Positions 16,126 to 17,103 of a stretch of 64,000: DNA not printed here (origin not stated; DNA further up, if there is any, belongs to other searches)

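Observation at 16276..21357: Glycerol-phosphate-themed operon carrying an AraM-like sn-glycerol-1-phosphate dehydrogenase homologue next to a Ugp-like importer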

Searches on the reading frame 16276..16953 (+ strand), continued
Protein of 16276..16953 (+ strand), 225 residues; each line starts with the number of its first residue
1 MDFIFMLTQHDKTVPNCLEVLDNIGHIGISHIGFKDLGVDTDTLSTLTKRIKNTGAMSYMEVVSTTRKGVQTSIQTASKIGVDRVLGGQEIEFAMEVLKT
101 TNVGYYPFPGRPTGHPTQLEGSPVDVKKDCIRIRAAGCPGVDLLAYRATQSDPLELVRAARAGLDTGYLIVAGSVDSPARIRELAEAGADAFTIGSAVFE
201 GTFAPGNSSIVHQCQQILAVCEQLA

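Call 33: search_protein_families(library=pfam, alignment_id=A1, max_evalue=1)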
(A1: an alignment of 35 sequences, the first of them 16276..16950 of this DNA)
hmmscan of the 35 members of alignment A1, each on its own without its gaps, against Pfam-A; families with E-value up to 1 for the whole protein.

A. member 1, window:16276-16950:+ (225 aa): 6 families
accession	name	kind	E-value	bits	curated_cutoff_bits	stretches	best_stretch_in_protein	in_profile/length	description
PF04131.20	NanE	-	0.002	17.8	27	1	168-198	146-176/192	Putative N-acetylmannosamine-6-phosphate epimerase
PF01884.23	PcrB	-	0.0043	17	23.9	1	148-201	163-214/226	PcrB family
PF00977.27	His_biosynth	-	0.0061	16.5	23.6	1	119-200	27-107/228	Histidine biosynthesis protein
PF00218.27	IGPS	-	0.083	12.5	27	0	170-200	213-243/254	Indole-3-glycerol phosphate synthase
PF00834.25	Ribul_P_3_epim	-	0.11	12.3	21.1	1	169-199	169-198/198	Ribulose-phosphate 3 epimerase family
PF21011.2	CetZ_C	-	0.13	12.2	21.6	1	14-79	37-105/180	Tubulin-like CetZ, C-terminal domain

B. families by the number of members that match (of 35 scanned): 18 families
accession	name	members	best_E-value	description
PF04131.20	NanE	33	0.00015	Putative N-acetylmannosamine-6-phosphate epimerase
PF00977.27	His_biosynth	30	1e-05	Histidine biosynthesis protein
PF00834.25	Ribul_P_3_epim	22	0.00051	Ribulose-phosphate 3 epimerase family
PF01884.23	PcrB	17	0.00017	PcrB family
PF04055.27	Radical_SAM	9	0.013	Radical SAM superfamily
PF00218.27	IGPS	8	0.0097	Indole-3-glycerol phosphate synthase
PF02581.23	TMP-TENI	7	0.0038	Thiamine monophosphate synthase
PF00478.31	IMPDH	7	0.0049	IMP dehydrogenase / GMP reductase domain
PF21011.2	CetZ_C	4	0.0003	Tubulin-like CetZ, C-terminal domain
PF06968.18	BATS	2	0.00089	Biotin and Thiamin Synthesis associated domain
PF13458.12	Peripla_BP_6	2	0.0011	Periplasmic binding protein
PF13699.11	eCIS_core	2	0.19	eCIS core domain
PF21919.2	P23-45_portal_barrel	1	0.076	Phage P23-45 portal protein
PF21966.2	AppA_SCHIC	1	0.12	AppA, sensor containing heme instead of cobalamin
PF03932.20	CutC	1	0.15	CutC family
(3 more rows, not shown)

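Call 35: find_related_loci(query=A1, collection=metagenome_contigs, flank=10000)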
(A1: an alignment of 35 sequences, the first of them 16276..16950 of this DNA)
Query A1 (225 aa) in metagenome_contigs; peptide patterns used: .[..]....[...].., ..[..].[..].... (x = any residue, [..] = any of these).
600 stretches matched a pattern (row limit reached: there are more); 450 encode a relative of the query (tblastn E <= 1e-3); the best 80 are kept; 80 distinct loci.
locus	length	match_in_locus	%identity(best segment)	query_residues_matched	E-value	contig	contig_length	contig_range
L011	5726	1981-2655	72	1-225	2e-112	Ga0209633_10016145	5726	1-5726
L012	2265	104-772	67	1-223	3e-106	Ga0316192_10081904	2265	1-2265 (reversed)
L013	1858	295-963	67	1-223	8e-107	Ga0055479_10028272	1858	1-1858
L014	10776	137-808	64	1-224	2e-99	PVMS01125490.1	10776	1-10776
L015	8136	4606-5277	63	1-224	5e-99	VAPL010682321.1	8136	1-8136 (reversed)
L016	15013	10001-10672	64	1-224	3e-98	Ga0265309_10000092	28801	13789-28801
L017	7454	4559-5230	63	1-224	6e-98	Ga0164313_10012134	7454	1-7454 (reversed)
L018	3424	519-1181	62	1-221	7e-95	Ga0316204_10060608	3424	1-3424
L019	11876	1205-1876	63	1-224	6e-98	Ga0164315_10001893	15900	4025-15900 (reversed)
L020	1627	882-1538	61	1-218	2e-96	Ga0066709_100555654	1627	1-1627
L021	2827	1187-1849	61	1-221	3e-92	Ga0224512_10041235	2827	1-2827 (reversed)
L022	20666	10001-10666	59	1-222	1e-89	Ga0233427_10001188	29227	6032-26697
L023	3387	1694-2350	61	1-219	4e-90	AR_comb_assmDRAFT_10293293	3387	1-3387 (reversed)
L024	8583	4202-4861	60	1-221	1e-87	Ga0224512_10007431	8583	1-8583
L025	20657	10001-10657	60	1-218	4e-87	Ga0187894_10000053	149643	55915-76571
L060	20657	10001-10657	58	1-219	7e-81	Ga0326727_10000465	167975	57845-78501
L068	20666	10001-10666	58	1-224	2e-80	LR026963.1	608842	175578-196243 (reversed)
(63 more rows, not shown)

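Call 41: search_protein_families(library=pfam, proteins=[L060:7628-8812:+, L060:9179-9988:+, L060:10657-11439:+, L060:11453-12703:+, L060:13242-14741:-, L068:6732-9560:+, L068:11096-12370:+, L068:12370-13386:+, L068:13397-14257:+, L068:14274-15038:-], max_evalue=0.00001)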
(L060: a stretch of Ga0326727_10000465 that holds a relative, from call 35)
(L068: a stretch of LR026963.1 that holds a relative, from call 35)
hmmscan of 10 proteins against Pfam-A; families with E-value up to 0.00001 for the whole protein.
L060:7628-8812:+ (394 aa): 3 families
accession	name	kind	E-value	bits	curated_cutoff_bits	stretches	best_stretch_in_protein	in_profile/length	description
PF01053.26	Cys_Met_Meta_PP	-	2.8e-127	424.9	27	1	11-391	2-380/381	Cys/Met metabolism PLP-dependent enzyme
PF00155.27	Aminotran_1_2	-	8.1e-07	29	19.7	1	86-226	73-235/361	Aminotransferase class I and II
PF00266.25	Aminotran_5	-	3e-06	26.9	21.5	0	81-231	67-220/371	Aminotransferase class-V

L060:9179-9988:+ (269 aa): 0 families

L060:10657-11439:+ (260 aa): 2 families
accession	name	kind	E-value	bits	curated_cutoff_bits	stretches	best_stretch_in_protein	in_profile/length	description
PF13561.12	adh_short_C2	-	1.3e-61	208.6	27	1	12-250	1-236/236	Enoyl-(Acyl carrier protein) reductase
PF00106.31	adh_short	-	7.9e-48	163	26.6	1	8-201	3-193/195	short chain dehydrogenase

L060:11453-12703:+ (416 aa): 2 families
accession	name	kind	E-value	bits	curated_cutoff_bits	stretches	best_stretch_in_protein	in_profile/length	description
PF00817.25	IMS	-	1e-45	155.7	23.2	1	40-185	1-147/148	impB/mucB/samB family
PF11799.13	IMS_C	-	2.3e-23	83.1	20.7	1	270-372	1-102/109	impB/mucB/samB family C-terminal domain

L060:13242-14741:- (499 aa): 2 families
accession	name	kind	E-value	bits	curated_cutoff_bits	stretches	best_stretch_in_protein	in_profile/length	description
PF02541.22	Ppx-GppA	-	2.2e-40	139.3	27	1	28-309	1-285/285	Ppx/GppA phosphatase family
PF21697.3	Ppx_C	-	5e-22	79.3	27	1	338-494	23-184/187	Exopolyphosphatase, C-terminal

L068:6732-9560:+ (942 aa): 4 families
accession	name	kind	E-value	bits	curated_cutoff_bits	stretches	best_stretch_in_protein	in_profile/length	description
PF08335.16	GlnD_UR_UTase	-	5.1e-46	156.6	21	1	208-346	2-140/141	GlnD PII-uridylyltransferase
PF01842.31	ACT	-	1.3e-07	31.7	27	0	839-887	1-51/66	ACT domain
PF01966.28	HD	-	5.4e-07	30.3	22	0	504-583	20-93/116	HD domain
PF24931.1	ACT_ACR9_3rd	-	2.9e-06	27.7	27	1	829-905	3-80/98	ACR9-like, ACT-like domain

L068:11096-12370:+ (424 aa): 4 families
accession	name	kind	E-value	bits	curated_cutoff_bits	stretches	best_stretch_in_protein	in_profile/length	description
PF00639.27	Rotamase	-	2.5e-19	70.5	21.7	1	199-280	13-96/97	PPIC-type PPIASE domain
PF13616.12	Rotamase_3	-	1.2e-14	55.3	22.5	1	190-280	20-113/116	PPIC-type PPIASE domain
PF09312.16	SurA_N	-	6.8e-12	46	30.8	1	39-151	2-114/118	SurA N-terminal domain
PF13624.11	SurA_N_3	-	1.6e-06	28.5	27.2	1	15-115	13-120/162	SurA-like N-terminal domain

L068:12370-13386:+ (338 aa): 1 family
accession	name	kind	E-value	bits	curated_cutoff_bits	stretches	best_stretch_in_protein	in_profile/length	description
PF04166.17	PdxA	-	3.5e-97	325.7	27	1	39-326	6-286/286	Pyridoxal phosphate biosynthetic protein PdxA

L068:13397-14257:+ (286 aa): 1 family
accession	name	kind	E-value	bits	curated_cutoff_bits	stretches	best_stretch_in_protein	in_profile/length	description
PF00398.26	RrnaAD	-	1.1e-49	169.4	24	1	30-281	3-259/263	Ribosomal RNA adenine dimethylase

L068:14274-15038:- (254 aa): 1 family
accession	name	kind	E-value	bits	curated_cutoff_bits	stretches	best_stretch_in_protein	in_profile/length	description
PF01148.25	CTP_transf_1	-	1.3e-52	179.7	24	1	5-241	3-259/264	Cytidylyltransferase family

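Call 55: search_dna_similar(query=window:16276-16950:+, collection=plasmids, mode=protein, max_rows=30)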
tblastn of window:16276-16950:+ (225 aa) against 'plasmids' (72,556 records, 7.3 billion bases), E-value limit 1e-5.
Records with a match: 23; places in all: 23; records where one place covers at least 80% of the query: 22.
Best place of each record, by identity: <60% 23.
By first word of the organism name: Rhizobium 8; Sinorhizobium 4; Bradyrhizobium 2; Mesorhizobium 2; Gluconobacter 1; Gemmobacter 1; Roseateles 1; Aminobacter 1; Tistrella 1; Streptomyces 1; and 1 more.
By predicted mobility (MOB-suite, as given by PLSDB): non-mobilizable 13; conjugative 8; mobilizable 2.
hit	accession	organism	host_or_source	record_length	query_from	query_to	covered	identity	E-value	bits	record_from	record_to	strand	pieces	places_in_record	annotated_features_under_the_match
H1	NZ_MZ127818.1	Gluconobacter oxydans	-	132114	2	224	99%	40.7%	9e-47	172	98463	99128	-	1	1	4-hydroxythreonine-4-phosphate dehydrogenase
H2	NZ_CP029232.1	Sinorhizobium fredii CCBAU 45436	Glycine max,cell culture,plant root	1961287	1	223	99%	40.6%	3e-44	165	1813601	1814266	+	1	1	record has no annotation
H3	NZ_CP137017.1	Sinorhizobium fredii GR64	Phaseolus vulgaris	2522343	1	223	99%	40.6%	1e-43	162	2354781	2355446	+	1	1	record has no annotation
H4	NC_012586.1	Sinorhizobium fredii NGR234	-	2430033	1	223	99%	40.2%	1e-43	162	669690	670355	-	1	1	record has no annotation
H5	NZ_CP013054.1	Sinorhizobium americanum CCGM7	Phaseolus vulgaris,root nodules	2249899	1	223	99%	40.2%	3e-43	161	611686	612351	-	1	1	none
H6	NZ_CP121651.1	Bradyrhizobium sp. CB82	Stylosanthes guianensis,cell culture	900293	1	218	97%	41.1%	2e-42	159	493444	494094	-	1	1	cupin domain-containing protein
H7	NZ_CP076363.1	Gemmobacter fulvus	cell culture,Anabaena culture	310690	2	218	96%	41.3%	1e-45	168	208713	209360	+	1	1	hypothetical protein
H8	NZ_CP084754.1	Roseateles sp. XES5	Xenopus laevis,bacterial culture,swab ...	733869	2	223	99%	39.9%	1e-43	163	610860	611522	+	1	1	4-hydroxythreonine-4-phosphate dehydrogenase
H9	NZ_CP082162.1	Bradyrhizobium sp. 195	Acmispon strigosus,cell culture,root ...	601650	1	218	97%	40.6%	2e-42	159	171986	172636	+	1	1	cupin domain-containing protein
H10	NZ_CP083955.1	Mesorhizobium sp. B2-1-1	cell culture,soil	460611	1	218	97%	40.6%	3e-41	155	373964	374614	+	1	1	cupin domain-containing protein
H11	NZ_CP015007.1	Aminobacter aminovorans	cell culture,soil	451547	1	218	97%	40.6%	5e-38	147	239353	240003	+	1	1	cupin domain-containing protein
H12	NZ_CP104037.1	Rhizobium sp. SRDI969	Pisum sativum,Cell culture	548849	1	224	100%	38.9%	2e-39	151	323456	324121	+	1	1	4-hydroxythreonine-4-phosphate dehydrogenase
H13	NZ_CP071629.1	Rhizobium leguminosarum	lentil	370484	2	224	99%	38.8%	9e-40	151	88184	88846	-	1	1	4-hydroxythreonine-4-phosphate dehydrogenase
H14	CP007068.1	Rhizobium leguminosarum bv. trifolii CB782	plant root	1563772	2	224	99%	38.8%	2e-39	150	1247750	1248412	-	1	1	4-hydroxythreonine-4-phosphate dehydrogenase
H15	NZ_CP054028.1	Rhizobium hidalgonense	Pisum sativum l. (pea),Pure culture,Pea ...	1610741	3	224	99%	38.8%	4e-39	150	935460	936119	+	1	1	record has no annotation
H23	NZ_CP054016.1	Staphylococcus warneri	Homo sapiens,normal skin of the right ...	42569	2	203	90%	27.2%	2e-14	79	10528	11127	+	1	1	hypothetical protein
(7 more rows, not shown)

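Call 56: get_annotated_region(hit=H13, flank=9000)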
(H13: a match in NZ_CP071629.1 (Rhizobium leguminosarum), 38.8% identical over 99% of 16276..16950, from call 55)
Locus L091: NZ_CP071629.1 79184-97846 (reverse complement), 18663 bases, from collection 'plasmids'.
description: Rhizobium leguminosarum strain GLR17 plasmid p3, complete sequence
organism: Rhizobium leguminosarum (NCBI taxid 384)
taxonomy: Bacteria; Pseudomonadota; Alphaproteobacteria; Hyphomicrobiales; Rhizobiaceae; Rhizobium; Rhizobium leguminosarum
host: -; source: lentil; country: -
typing (MOB-suite, as given by PLSDB): conjugative; relaxase MOBP; mating-pair formation MPF_T
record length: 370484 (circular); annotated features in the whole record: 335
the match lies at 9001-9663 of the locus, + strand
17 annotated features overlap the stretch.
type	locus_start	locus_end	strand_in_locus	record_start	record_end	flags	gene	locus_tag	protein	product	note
CDS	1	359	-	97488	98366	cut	-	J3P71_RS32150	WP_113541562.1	ABC transporter permease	-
CDS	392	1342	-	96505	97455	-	-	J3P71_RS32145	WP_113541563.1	ABC transporter permease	GO:0055085 - transmembrane transport [Evidence IEA]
CDS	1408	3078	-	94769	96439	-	-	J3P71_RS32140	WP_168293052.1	peptide ABC transporter substrate-binding protein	-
CDS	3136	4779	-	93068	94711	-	-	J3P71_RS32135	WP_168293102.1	ABC transporter ATP-binding protein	-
CDS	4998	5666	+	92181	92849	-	-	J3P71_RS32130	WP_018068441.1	FCD domain-containing protein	-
CDS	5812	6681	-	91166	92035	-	-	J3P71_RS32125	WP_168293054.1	LysR substrate-binding domain-containing protein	-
CDS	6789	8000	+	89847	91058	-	-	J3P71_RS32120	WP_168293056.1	four-carbon acid sugar kinase family protein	-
CDS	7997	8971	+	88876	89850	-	pdxA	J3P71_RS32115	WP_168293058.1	4-hydroxythreonine-4-phosphate dehydrogenase PdxA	GO:0008615 - pyridoxine biosynthetic process [Evidence IEA]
CDS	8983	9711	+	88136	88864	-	-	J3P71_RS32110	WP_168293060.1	4-hydroxythreonine-4-phosphate dehydrogenase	-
CDS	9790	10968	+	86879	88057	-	-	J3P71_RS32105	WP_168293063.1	alanine racemase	-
CDS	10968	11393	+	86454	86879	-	-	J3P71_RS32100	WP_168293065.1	RidA family protein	-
CDS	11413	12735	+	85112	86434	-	-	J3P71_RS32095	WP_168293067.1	FAD-binding oxidoreductase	-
CDS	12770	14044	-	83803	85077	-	-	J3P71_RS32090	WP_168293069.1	FAD-binding oxidoreductase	-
CDS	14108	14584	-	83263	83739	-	-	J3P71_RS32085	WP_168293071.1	Lrp/AsnC family transcriptional regulator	-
CDS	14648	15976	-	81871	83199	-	-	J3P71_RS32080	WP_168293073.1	aspartate aminotransferase family protein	-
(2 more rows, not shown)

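Call 69: search_solved_structures(query=L008:8373-9536:-, max_evalue=0.001)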
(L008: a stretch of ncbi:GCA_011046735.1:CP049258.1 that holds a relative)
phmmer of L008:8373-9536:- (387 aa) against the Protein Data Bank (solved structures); distinct sequences matched with E-value up to 0.001: 5.
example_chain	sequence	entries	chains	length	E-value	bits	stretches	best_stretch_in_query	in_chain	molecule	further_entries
7oyv_A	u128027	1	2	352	0.00016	24.2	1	36-317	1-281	Putrescine-binding periplasmic protein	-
7xjm_A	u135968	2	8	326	0.00017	24.1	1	36-328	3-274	Putrescine-binding periplasmic protein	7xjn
7oyt_A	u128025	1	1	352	0.00039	23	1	36-317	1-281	Putrescine-binding periplasmic protein PotF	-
8y5h_E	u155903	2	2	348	0.00039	23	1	22-325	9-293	Spermidine/putrescine-binding periplasmic protein | Putrescine-binding periplasmic protein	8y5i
7oyw_A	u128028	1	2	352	0.00058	22.4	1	36-317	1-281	Putrescine-binding periplasmic protein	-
